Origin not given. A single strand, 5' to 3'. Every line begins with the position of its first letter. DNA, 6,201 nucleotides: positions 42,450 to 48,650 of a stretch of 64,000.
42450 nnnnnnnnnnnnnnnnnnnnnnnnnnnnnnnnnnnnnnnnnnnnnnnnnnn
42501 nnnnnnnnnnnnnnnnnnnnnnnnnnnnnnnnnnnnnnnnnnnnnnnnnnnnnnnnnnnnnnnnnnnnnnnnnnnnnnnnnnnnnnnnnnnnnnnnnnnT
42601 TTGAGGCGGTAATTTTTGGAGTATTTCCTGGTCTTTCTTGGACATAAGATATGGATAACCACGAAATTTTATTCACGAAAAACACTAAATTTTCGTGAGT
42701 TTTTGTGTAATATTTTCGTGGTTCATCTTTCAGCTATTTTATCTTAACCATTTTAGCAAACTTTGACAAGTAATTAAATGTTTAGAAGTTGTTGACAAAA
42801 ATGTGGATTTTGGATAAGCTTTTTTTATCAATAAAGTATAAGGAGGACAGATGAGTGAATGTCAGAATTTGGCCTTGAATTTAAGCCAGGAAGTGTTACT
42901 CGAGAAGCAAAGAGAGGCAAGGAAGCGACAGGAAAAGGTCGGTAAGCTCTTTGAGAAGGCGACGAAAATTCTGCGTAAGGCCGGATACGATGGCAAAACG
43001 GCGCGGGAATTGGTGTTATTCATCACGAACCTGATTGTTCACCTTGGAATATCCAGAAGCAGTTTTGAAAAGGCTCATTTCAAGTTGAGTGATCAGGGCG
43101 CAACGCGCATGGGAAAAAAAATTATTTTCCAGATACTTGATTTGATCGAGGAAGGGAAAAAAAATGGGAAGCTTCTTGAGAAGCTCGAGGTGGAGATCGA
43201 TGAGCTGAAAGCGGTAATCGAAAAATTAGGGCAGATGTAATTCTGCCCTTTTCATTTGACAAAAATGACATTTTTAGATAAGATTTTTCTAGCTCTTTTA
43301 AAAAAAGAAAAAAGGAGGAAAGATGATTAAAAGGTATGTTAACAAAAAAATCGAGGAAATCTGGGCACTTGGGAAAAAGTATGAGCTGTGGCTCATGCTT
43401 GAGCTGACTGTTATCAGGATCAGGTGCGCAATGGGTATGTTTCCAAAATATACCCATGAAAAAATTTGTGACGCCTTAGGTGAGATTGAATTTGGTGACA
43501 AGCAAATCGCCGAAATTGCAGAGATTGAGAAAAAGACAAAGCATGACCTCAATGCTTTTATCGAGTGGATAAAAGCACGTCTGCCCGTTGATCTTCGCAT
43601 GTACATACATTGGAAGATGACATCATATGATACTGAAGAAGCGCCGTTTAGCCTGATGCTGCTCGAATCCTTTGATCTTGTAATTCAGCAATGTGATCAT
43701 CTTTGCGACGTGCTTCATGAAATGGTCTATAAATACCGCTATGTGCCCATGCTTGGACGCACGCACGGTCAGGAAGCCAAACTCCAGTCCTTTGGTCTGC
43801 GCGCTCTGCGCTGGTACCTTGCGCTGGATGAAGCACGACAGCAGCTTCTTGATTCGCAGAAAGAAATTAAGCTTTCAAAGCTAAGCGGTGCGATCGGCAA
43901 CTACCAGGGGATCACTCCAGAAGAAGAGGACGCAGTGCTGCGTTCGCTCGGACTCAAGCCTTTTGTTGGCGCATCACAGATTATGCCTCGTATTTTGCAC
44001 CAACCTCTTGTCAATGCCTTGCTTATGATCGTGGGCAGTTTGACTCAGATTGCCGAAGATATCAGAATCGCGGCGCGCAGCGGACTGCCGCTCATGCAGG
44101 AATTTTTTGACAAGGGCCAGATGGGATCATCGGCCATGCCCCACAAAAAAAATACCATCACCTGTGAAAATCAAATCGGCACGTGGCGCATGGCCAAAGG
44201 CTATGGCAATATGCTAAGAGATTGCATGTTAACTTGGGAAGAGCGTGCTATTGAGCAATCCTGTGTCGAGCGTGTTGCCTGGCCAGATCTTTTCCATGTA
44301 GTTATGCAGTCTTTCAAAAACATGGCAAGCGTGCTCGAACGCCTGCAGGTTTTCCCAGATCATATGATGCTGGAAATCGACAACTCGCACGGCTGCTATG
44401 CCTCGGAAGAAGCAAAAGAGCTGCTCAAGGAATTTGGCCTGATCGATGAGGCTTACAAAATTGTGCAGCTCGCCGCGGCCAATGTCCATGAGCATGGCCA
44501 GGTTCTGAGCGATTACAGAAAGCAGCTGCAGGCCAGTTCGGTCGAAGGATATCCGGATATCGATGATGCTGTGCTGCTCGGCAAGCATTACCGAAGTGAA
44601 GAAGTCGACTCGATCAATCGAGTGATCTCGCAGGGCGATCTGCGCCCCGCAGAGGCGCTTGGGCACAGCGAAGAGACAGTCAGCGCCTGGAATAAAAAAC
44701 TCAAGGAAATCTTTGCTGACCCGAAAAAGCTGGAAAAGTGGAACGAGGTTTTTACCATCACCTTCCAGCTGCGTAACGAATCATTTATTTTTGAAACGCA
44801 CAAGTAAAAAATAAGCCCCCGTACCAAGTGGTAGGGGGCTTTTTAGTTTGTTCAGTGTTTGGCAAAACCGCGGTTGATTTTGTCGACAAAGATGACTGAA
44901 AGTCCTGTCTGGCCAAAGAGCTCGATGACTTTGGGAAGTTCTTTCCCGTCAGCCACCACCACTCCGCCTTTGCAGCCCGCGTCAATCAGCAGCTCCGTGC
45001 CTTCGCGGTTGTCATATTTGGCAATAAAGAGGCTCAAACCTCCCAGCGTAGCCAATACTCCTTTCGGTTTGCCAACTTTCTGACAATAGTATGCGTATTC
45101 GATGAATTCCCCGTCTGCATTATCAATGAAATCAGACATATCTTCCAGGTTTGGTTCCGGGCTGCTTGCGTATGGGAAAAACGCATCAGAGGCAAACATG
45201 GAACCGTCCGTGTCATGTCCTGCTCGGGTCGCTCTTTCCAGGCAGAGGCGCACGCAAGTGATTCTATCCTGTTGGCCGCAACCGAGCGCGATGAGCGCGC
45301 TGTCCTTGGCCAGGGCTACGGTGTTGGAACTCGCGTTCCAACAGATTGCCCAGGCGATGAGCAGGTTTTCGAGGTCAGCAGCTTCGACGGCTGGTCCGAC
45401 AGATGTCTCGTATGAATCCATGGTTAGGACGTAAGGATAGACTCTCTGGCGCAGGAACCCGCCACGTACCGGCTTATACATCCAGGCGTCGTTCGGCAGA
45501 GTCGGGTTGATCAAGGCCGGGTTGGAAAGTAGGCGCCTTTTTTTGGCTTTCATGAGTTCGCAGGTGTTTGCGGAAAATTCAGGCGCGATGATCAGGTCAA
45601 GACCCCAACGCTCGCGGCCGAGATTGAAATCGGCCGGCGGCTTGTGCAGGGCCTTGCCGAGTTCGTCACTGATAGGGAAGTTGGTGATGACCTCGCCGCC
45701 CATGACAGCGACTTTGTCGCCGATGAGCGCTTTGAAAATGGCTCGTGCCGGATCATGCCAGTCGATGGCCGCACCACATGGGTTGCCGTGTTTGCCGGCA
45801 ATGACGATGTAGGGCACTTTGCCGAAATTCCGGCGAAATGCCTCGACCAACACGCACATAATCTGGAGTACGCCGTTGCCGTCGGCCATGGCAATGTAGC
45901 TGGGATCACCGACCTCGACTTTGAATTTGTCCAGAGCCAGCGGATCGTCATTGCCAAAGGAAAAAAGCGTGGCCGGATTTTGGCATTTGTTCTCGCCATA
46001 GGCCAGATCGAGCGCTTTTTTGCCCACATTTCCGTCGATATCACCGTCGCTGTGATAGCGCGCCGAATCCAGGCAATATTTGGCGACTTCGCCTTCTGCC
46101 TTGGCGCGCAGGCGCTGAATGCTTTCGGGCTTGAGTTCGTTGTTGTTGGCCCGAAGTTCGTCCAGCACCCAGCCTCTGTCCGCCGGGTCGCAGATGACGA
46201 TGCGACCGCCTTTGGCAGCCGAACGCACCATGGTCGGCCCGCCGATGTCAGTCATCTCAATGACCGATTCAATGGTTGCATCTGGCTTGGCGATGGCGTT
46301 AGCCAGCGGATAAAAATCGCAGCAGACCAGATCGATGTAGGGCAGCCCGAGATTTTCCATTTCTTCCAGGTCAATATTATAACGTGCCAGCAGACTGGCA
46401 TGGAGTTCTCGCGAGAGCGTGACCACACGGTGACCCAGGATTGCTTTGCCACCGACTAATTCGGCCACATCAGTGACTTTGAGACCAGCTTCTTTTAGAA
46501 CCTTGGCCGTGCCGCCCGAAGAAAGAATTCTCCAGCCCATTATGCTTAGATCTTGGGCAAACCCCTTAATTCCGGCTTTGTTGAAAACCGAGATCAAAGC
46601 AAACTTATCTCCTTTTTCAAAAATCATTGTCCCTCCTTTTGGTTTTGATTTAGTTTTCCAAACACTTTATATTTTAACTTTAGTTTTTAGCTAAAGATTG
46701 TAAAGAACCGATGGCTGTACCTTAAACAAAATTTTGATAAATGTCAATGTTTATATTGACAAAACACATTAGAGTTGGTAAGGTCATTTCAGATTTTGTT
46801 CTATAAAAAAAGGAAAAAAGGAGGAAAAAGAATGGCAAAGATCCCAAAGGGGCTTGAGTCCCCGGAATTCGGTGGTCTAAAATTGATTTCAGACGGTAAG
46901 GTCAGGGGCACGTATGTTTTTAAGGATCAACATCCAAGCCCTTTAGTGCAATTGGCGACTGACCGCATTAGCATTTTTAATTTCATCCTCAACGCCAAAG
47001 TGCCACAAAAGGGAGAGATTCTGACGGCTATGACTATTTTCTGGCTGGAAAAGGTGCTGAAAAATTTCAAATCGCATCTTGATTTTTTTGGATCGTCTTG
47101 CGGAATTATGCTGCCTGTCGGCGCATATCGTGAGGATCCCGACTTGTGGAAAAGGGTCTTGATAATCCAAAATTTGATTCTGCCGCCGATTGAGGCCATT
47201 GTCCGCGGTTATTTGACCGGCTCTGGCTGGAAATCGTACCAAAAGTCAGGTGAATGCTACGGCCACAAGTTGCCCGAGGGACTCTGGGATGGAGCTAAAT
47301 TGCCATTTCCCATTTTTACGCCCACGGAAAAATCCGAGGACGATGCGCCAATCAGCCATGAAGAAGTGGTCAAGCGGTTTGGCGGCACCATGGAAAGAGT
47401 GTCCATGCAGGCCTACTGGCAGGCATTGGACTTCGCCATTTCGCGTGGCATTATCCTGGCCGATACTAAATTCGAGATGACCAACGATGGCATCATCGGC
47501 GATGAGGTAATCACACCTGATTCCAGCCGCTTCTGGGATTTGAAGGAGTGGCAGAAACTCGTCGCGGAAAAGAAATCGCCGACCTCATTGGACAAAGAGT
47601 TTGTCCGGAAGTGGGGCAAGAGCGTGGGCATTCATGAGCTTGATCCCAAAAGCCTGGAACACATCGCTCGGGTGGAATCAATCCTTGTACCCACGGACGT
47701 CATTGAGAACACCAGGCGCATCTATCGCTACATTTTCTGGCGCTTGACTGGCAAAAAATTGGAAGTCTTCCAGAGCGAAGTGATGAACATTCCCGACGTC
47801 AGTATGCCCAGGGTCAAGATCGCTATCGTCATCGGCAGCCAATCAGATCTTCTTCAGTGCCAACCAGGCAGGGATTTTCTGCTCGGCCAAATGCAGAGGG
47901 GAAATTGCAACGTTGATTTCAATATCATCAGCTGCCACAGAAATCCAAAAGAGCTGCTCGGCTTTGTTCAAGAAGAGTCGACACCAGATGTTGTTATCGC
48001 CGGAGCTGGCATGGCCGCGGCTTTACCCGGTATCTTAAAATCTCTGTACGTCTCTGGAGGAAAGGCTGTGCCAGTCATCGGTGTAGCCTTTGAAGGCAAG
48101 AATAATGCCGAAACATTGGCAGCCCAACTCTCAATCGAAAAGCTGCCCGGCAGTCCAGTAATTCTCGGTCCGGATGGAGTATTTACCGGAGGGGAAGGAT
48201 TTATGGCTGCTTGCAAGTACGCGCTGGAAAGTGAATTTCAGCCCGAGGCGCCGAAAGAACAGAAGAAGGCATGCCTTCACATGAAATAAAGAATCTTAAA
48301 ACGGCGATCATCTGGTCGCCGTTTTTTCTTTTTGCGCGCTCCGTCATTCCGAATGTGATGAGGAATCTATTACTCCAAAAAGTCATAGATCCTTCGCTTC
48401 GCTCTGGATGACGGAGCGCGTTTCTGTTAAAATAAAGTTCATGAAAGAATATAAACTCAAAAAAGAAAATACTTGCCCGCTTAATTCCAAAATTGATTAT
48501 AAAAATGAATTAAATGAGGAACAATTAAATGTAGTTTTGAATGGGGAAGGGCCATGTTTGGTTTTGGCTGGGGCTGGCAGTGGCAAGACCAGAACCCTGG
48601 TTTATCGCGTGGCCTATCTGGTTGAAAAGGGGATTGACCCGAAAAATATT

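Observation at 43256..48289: High-GC purine-salvage/de novo island with a PAICS-like PurC-PurE fusion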

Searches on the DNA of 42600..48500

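Call 79: search_rna_families(source=window, start=42600, end=48500, threshold=evalue, max_evalue=1)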
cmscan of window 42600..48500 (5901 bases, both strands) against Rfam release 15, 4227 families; matches with E-value up to 1: 3.
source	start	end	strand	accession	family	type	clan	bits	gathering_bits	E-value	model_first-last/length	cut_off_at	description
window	44781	44845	+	RF02580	tsr31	Gene; sRNA;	-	28.2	50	0.16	1-70/70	no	S. aureus tsr31 small RNA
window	48287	48442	+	RF01808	MicX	Gene; sRNA;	-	25.7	75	0.013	1-194/194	no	MicX Vibrio cholerae sRNA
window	48261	48336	-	RF01808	MicX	Gene; sRNA;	-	19.3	75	0.64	1-194/194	no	MicX Vibrio cholerae sRNA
